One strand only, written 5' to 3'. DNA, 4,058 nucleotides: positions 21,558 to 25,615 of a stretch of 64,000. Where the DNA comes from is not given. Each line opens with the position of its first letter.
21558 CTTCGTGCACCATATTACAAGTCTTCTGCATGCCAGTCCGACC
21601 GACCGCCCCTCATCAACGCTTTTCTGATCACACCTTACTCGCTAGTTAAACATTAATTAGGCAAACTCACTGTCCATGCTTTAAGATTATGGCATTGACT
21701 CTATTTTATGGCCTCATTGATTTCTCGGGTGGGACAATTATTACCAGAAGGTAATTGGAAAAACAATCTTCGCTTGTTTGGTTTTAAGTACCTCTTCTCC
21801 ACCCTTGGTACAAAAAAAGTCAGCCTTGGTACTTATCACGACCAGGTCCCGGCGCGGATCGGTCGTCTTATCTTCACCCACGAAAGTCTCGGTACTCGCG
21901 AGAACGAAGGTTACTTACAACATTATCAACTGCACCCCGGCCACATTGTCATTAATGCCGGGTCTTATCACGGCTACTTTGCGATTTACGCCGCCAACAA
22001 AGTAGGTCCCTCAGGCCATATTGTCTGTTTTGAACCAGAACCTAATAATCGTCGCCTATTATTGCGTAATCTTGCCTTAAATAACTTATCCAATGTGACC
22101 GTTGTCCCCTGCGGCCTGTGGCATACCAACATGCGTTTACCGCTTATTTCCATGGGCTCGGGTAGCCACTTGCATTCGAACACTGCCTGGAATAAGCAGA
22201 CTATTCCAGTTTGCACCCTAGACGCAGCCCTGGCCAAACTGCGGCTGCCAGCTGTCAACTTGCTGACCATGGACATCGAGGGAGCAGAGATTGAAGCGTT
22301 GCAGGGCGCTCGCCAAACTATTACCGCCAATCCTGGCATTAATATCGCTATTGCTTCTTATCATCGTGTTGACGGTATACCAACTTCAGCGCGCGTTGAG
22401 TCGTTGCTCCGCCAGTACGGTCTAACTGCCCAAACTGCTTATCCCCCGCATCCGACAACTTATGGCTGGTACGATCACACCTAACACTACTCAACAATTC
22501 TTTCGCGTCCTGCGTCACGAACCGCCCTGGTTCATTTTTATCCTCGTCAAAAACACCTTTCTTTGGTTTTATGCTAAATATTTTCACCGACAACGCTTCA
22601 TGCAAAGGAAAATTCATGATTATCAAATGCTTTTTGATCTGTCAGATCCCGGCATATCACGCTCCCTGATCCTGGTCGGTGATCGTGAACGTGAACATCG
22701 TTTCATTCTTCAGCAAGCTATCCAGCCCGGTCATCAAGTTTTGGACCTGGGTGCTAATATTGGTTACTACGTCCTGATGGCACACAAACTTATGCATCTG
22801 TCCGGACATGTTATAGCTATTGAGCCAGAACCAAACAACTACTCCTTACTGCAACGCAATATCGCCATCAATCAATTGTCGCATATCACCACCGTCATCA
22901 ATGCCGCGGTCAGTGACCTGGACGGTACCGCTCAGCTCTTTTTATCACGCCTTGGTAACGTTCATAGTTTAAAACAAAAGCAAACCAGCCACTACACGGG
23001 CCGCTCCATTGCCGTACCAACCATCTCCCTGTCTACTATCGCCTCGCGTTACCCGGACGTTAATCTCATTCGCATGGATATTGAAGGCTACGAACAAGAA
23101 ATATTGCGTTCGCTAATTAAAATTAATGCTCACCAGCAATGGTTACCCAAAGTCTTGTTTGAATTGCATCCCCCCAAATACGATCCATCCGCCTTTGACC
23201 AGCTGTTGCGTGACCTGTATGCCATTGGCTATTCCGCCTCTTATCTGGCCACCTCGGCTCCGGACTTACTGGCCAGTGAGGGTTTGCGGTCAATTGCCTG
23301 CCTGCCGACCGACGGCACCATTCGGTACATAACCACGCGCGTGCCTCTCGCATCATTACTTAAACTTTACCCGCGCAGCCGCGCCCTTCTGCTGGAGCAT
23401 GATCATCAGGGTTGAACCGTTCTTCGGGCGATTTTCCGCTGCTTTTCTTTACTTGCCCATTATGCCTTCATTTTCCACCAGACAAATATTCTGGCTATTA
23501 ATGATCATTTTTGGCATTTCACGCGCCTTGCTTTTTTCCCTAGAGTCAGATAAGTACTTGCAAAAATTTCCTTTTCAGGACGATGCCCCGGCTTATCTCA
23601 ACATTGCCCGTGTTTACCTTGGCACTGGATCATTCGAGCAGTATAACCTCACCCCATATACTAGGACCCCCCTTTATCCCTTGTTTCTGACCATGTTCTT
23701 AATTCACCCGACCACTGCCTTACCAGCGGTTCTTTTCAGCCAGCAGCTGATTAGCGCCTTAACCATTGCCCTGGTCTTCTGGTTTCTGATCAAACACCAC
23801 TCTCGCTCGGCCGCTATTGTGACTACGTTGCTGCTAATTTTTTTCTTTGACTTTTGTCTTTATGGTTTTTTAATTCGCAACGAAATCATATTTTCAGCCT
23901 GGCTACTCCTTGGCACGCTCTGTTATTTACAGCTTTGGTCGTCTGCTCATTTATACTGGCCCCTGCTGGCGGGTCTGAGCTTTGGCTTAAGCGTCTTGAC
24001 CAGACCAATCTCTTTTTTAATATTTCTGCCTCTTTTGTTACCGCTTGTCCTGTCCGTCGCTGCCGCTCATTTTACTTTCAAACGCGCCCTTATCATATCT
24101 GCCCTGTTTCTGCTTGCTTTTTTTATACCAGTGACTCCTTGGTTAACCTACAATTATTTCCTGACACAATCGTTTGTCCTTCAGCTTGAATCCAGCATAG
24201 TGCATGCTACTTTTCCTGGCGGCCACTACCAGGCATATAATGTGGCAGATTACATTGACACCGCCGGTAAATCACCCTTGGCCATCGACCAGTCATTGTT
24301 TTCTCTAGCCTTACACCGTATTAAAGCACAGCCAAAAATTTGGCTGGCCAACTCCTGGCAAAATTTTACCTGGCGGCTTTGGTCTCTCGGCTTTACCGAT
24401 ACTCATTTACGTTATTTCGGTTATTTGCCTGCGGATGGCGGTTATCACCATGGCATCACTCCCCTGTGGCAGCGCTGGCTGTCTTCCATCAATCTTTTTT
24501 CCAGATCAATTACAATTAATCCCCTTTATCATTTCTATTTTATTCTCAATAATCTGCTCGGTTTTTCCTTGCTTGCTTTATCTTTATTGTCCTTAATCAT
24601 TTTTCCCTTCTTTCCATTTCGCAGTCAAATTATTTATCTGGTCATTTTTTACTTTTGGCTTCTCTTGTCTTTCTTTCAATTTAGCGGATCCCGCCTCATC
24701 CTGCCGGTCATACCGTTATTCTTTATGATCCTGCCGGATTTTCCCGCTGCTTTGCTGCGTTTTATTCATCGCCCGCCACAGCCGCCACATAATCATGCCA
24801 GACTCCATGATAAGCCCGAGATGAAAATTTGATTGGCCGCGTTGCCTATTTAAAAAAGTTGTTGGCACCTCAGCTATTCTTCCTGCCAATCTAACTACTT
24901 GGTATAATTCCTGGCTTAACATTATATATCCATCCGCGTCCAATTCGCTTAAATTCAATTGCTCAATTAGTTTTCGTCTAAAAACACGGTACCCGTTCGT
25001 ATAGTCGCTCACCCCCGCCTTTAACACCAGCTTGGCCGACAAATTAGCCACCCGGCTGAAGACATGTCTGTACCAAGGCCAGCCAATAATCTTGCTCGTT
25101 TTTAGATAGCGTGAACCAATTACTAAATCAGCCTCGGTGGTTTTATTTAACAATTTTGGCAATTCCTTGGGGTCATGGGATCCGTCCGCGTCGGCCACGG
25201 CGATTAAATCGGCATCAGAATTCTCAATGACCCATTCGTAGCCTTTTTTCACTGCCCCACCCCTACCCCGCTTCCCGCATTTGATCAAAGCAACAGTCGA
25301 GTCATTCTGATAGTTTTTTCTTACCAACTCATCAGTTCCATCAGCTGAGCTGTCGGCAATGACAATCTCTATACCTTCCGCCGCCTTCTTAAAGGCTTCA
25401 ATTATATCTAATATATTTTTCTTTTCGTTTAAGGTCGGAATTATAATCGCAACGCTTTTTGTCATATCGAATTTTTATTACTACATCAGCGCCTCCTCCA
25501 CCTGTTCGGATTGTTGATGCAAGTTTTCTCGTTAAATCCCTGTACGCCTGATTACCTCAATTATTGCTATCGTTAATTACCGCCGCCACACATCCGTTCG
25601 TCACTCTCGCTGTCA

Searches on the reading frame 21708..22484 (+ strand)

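Call 14: search_protein_families(library=pfam, proteins=[window:21708-22484:+], max_evalue=0.001)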
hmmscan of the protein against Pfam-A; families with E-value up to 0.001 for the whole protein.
window:21708-22484:+ (258 aa): 1 family
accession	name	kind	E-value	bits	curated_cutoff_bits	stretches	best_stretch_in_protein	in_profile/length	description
PF05050.19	Methyltransf_21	-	2.4e-17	64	22.7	1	84-238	2-170/173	Methyltransferase FkbM domain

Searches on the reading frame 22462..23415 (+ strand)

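Call 14: search_protein_families(library=pfam, proteins=[window:22462-23415:+], max_evalue=0.001)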
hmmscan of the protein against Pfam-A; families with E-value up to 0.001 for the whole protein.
window:22462-23415:+ (317 aa): 2 families
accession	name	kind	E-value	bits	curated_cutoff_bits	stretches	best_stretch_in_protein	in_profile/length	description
PF05050.19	Methyltransf_21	-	1.7e-20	74.3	22.7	1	95-251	1-165/173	Methyltransferase FkbM domain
PF02475.24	TRM5-TYW2_MTfase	-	2.7e-09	37.6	28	1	75-155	22-101/164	TRM5/TYW2 methyltransferase domain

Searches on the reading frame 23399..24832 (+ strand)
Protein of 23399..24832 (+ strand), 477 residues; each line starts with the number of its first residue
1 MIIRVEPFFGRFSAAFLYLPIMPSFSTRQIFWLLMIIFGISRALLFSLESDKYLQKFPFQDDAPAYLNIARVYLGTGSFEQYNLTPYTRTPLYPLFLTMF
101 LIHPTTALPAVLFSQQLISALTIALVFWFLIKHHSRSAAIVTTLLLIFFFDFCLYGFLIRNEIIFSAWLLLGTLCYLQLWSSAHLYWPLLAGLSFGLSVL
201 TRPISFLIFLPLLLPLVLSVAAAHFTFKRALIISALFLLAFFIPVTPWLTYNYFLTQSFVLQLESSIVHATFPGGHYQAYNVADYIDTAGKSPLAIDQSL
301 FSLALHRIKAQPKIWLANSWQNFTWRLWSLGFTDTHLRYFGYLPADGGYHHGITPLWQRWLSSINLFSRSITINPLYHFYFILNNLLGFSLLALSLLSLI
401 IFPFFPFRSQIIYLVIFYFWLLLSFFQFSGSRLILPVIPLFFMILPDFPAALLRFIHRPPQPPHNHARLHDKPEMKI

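Call 13: search_protein_families(library=pfam, proteins=[window:23399-24832:+], max_evalue=0.001)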
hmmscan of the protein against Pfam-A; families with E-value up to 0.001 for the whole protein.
window:23399-24832:+ (477 aa): 2 families
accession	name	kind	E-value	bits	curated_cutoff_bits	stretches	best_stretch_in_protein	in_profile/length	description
PF13231.12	PMT_2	-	4.6e-07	30.6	26.1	1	92-248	5-160/160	Dolichyl-phosphate-mannose-protein mannosyltransferase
PF02366.24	PMT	-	0.00066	19.8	22.7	1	114-259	88-241/245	Dolichyl-phosphate-mannose-protein mannosyltransferase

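Call 48: search_protein_families(library=ncbifam, proteins=[window:23399-24832:+], max_evalue=0.001)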
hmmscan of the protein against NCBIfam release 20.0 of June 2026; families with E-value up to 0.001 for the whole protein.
window:23399-24832:+ (477 aa): 0 families

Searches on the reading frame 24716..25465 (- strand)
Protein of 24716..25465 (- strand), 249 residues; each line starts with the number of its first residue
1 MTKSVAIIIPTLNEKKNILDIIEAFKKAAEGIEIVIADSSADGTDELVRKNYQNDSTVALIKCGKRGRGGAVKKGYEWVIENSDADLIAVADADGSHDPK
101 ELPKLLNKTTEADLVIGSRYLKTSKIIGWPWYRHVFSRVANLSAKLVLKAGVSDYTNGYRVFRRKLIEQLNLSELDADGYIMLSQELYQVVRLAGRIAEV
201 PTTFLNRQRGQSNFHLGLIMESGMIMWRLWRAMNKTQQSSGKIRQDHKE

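Call 13: search_protein_families(library=pfam, proteins=[window:24716-25465:-], max_evalue=0.001)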
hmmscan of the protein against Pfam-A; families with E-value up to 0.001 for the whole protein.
window:24716-25465:- (249 aa): 2 families
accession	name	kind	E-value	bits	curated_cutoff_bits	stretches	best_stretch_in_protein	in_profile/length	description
PF00535.33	Glycos_transf_2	-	1.4e-23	84.1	23.3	1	7-169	2-166/168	Glycosyl transferase family 2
PF13641.12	Glyco_tranf_2_3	-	0.00011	22.7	27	1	5-170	3-174/230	Glycosyltransferase like family 2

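Call 47: search_solved_structures(query=window:24716-25465:-, max_evalue=0.001)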
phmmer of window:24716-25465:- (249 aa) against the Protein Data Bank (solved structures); distinct sequences matched with E-value up to 0.001: 4.
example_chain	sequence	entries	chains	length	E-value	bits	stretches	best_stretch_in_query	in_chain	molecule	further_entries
5mlz_A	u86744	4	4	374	7.6e-24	87.5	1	4-229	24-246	Dolichol monophosphate mannose synthase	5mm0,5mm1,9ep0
9bhc_C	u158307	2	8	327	1.4e-10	44.1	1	3-215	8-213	Undecaprenyl-phosphate 4-deoxy-4-formamido-L-arabinose transferase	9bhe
8vxh_A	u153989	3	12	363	1.8e-10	43.7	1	3-215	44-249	Undecaprenyl-phosphate 4-deoxy-4-formamido-L-arabinose transferase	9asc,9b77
9hwj_A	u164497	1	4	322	2e-10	43.5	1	3-215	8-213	Undecaprenyl-phosphate 4-deoxy-4-formamido-L-arabinose transferase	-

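Call 48: search_protein_families(library=ncbifam, proteins=[window:24716-25465:-], max_evalue=0.001)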
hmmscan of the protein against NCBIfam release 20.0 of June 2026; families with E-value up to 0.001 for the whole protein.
window:24716-25465:- (249 aa): 15 families
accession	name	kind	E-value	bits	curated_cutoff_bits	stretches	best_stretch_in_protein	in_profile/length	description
TIGR04182.1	glyco_TIGR04182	equivalog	6.6e-23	81.5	325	1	5-233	2-218/293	S-layer glycoprotein N-glycosyltransferase AglJ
NF058614.1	PPMAGASynPpgS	equivalog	4.9e-20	71.9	370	1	5-207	2-199/226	polyprenyl-phospho-N-acetylgalactosaminyl synthase PpgS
NF007986.1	PRK10714.1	equivalog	4.3e-13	49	529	1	3-216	6-212/316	undecaprenyl-phosphate 4-deoxy-4-formamido-L-arabinose transferase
NF041391.1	DPhHxTase_Halo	equivalog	2.4e-12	46.3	375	1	11-188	3-166/213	dolichyl-phosphate hexose transferase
NF047588.1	GlcsyltransPgfSStrep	equivalog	1.1e-10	41.2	500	1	5-216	3-207/308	glycosyltransferase PgfS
NF045692.1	OglycostaseCruG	equivalog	5.1e-09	35.5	600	1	4-112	42-155/386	2'-O-glycosyltransferase CruG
TIGR04283.1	glyco_like_mftF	equivalog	5.7e-08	32.6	182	1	6-110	2-97/221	TIGR04283 family arsenosugar biosynthesis glycosyltransferase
TIGR03469.1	HpnB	hypoth_equivalog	1.9e-06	27.2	379.25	1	4-120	45-171/386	hopene-associated glycosyltransferase HpnB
NF047683.1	TeichurnBiosyTuaG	equivalog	2.2e-06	27.5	400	1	3-110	6-112/252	teichuronic acid biosynthesis protein TuaG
TIGR03937.1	PgaC_IcaA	equivalog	3.9e-06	26.1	422.3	1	3-102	45-143/407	poly-beta-1,6-N-acetyl-D-glucosamine synthase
NF053846.1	glyco_with_XrtP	equivalog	1.3e-05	24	520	1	7-116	45-165/440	XrtP-associated glycosyltransferase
NF007482.0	PRK10073.1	equivalog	5.2e-05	22.4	423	1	2-116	5-117/334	glycosyltransferase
NF050050.1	ProtGlycPglI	equivalog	0.00011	21.6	500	1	5-112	4-111/306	GalNAc(5)-diNAcBac-PP-undecaprenol beta-1,3-glucosyltransferase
TIGR04440.1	glyco_TIGR04440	domain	0.00016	21.5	70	1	5-207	2-214/215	TIGR00180 family glycosyltransferase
NF010496.0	PRK13915.1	equivalog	0.00093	18.4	262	0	3-95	31-127/307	glucosyl-3-phosphoglycerate synthase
